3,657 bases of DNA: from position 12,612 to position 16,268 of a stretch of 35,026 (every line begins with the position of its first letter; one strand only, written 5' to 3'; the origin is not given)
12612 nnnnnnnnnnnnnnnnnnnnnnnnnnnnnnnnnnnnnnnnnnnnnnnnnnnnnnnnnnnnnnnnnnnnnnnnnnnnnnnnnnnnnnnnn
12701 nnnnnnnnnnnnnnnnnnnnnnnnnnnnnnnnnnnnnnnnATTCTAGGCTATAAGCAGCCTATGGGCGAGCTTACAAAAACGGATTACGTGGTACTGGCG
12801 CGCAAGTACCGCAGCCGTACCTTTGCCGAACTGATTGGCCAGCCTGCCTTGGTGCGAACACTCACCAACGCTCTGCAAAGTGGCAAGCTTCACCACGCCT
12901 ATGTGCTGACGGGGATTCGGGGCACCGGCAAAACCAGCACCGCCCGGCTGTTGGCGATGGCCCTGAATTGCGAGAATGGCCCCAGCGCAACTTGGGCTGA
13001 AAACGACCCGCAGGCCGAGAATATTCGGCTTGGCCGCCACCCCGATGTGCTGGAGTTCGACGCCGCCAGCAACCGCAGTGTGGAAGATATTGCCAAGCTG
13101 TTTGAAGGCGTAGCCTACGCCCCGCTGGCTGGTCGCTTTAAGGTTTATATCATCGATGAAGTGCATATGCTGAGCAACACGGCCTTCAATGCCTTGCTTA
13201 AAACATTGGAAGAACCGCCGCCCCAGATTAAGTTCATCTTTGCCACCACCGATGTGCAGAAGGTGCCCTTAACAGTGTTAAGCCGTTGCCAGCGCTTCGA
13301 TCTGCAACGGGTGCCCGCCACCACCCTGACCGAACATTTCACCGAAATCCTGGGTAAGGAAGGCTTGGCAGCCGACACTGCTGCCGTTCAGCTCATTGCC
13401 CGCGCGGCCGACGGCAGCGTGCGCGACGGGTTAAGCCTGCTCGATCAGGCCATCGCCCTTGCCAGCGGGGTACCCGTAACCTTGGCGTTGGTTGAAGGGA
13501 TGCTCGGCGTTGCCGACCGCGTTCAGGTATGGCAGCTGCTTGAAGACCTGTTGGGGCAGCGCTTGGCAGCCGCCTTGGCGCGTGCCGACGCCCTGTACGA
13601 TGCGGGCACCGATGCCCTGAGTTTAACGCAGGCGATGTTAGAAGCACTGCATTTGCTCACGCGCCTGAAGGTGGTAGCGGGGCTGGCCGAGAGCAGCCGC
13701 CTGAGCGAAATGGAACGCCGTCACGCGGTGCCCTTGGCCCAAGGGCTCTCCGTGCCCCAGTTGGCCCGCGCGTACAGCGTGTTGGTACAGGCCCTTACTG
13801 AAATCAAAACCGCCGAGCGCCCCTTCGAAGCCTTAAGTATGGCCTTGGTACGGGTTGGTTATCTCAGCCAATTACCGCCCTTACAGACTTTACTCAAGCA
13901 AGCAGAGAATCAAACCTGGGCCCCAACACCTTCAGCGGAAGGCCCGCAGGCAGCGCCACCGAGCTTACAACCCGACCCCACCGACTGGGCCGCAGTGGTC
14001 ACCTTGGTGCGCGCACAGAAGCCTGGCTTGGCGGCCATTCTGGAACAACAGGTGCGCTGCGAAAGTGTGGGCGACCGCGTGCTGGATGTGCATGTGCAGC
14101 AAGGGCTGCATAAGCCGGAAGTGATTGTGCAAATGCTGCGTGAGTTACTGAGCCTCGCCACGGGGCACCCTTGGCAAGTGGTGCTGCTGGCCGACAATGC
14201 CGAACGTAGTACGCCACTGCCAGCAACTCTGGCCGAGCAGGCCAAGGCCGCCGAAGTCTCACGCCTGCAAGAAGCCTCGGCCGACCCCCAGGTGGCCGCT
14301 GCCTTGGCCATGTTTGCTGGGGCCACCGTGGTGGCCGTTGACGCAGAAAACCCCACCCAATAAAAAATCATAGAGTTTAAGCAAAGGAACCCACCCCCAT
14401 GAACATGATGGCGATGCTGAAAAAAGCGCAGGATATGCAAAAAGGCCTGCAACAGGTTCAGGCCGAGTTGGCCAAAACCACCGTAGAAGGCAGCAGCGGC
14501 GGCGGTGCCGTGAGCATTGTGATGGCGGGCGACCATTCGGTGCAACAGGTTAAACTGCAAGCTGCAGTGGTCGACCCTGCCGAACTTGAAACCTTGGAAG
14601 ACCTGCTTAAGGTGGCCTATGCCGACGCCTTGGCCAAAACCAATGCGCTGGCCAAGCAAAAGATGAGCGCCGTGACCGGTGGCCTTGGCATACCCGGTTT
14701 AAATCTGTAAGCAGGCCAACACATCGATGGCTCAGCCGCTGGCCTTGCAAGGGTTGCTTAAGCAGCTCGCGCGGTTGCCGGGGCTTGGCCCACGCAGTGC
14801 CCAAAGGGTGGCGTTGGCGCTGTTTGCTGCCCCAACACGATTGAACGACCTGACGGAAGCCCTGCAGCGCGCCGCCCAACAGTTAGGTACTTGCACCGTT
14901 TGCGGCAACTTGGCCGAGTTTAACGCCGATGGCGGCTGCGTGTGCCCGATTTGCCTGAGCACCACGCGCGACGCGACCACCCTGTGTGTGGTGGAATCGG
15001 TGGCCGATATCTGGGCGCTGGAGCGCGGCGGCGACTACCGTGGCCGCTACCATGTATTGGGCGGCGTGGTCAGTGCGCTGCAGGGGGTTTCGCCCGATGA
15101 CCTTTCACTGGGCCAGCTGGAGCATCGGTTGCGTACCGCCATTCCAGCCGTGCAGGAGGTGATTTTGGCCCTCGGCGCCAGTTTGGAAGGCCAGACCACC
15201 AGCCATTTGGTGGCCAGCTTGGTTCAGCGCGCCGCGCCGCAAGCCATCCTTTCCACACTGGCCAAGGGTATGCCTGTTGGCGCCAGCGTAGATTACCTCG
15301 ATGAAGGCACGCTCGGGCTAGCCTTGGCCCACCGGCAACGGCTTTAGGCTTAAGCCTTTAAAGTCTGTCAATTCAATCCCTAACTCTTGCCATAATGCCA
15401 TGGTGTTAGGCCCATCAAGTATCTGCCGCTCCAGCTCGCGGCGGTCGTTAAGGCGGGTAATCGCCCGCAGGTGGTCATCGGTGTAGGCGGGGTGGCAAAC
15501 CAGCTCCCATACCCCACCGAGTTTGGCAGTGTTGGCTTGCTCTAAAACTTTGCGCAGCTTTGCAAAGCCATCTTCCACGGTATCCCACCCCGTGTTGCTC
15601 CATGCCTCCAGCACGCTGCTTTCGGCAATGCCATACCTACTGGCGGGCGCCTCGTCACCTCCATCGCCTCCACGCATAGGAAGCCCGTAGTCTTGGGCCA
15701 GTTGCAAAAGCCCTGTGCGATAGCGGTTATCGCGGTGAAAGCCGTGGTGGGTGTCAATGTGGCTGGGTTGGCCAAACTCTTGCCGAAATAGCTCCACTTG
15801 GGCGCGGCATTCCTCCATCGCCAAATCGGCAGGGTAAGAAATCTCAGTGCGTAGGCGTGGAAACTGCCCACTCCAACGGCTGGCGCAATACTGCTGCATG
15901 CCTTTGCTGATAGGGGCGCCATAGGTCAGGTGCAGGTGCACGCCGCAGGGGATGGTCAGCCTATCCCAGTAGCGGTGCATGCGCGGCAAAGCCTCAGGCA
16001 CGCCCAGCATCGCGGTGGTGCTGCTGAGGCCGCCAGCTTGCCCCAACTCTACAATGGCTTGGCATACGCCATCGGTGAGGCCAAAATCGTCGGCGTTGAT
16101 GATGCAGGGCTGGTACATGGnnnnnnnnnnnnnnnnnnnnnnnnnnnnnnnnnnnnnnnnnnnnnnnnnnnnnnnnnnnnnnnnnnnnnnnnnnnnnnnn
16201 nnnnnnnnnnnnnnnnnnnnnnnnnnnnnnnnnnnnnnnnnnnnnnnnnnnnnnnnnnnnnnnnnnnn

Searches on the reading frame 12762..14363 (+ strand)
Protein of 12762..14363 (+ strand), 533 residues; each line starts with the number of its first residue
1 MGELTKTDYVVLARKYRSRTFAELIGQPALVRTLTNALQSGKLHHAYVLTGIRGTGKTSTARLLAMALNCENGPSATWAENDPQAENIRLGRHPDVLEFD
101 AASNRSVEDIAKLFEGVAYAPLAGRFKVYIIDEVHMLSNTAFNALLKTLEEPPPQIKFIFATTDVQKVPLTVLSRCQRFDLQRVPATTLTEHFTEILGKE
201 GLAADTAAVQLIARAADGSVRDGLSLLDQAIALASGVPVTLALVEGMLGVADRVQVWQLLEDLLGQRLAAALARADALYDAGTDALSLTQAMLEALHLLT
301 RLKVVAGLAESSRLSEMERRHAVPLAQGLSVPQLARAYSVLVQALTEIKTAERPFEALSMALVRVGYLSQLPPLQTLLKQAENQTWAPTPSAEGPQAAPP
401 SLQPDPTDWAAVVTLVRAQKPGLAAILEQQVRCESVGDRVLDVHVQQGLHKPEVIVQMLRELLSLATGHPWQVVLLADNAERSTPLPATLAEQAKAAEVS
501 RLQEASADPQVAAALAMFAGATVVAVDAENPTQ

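Call 10: search_protein_families(library=pfam, proteins=[window:12762-14363:+], max_evalue=0.001)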
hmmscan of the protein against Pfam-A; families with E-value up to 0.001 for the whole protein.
window:12762-14363:+ (533 aa): 9 families
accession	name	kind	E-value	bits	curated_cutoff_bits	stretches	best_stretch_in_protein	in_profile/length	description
PF13177.12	DNA_pol3_delta2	-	2.8e-36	125.4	27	1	26-183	1-159/161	DNA polymerase III, delta subunit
PF12169.13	DNA_pol3_gamma3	-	3.6e-31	108.3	24.4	1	239-380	1-142/143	DNA polymerase III subunits gamma and tau domain III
PF22608.2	DNAX_ATPase_lid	-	2e-18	66.3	27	1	190-236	3-49/49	DNA polymerase III clamp loader subunit, ATPase lid domain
PF12362.13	DUF3646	-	1.2e-15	58.2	30.2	1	407-526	2-114/114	DNA polymerase III gamma and tau subunits C terminal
PF00004.35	AAA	-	3.2e-09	37.8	21.2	1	48-178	2-125/131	ATPase family associated with various cellular activities (AAA)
PF13401.12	AAA_22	-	4.9e-09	37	27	1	47-161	8-121/130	AAA domain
PF13604.12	AAA_30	-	3e-08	34.1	27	1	37-151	13-114/191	AAA domain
PF07728.20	AAA_5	-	4.9e-05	23.8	22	1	48-151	3-92/139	AAA domain (dynein-related subfamily)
PF13173.12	AAA_14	-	0.00059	20.3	27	0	45-161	3-96/129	AAA domain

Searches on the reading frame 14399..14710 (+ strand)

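Call 10: search_protein_families(library=pfam, proteins=[window:14399-14710:+], max_evalue=0.001)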
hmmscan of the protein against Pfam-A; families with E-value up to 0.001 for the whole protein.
window:14399-14710:+ (103 aa): 1 family
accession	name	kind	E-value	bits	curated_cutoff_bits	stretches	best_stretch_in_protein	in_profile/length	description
PF02575.21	YbaB_DNA_bd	-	2.9e-26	91.9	25.5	1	7-96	1-90/91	YbaB/EbfC DNA-binding family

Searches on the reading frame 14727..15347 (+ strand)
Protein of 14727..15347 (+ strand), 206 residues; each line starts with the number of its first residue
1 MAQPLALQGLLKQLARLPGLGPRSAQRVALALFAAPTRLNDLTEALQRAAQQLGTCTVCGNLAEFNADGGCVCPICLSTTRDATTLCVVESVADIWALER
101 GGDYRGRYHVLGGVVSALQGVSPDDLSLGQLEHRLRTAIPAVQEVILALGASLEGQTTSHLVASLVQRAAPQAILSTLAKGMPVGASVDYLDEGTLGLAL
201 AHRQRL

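Call 10: search_protein_families(library=pfam, proteins=[window:14727-15347:+], max_evalue=0.001)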
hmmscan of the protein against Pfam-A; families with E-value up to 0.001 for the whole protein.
window:14727-15347:+ (206 aa): 4 families
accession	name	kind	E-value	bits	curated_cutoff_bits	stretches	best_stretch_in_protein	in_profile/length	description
PF13662.12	Toprim_4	-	3.9e-18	65.9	25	1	85-164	2-72/85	Toprim domain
PF21175.2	RecR_C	-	1.5e-08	34.3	22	1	181-204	1-24/24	RecR, C-terminal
PF21176.3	RecR_HhH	-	5.7e-08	32.9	27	1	8-49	2-44/45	RecR, helix-hairpin-helix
PF01751.28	Toprim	-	7.8e-06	26.4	23.1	1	85-169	1-83/96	Toprim domain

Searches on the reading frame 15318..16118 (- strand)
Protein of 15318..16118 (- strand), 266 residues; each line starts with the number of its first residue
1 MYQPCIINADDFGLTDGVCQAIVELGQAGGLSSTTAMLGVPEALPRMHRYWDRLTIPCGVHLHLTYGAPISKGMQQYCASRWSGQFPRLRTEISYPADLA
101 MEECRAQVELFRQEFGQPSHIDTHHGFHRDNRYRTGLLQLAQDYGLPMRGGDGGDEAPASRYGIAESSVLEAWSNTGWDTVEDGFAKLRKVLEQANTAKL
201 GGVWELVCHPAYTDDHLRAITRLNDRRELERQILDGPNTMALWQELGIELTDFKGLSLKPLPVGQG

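Call 10: search_protein_families(library=pfam, proteins=[window:15318-16118:-], max_evalue=0.001)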
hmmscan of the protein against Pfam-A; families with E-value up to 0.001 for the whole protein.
window:15318-16118:- (266 aa): 1 family
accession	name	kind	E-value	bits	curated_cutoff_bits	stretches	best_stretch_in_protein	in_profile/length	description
PF04794.17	YdjC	-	3.3e-36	125.9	29.7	1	6-244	3-265/266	YdjC-like protein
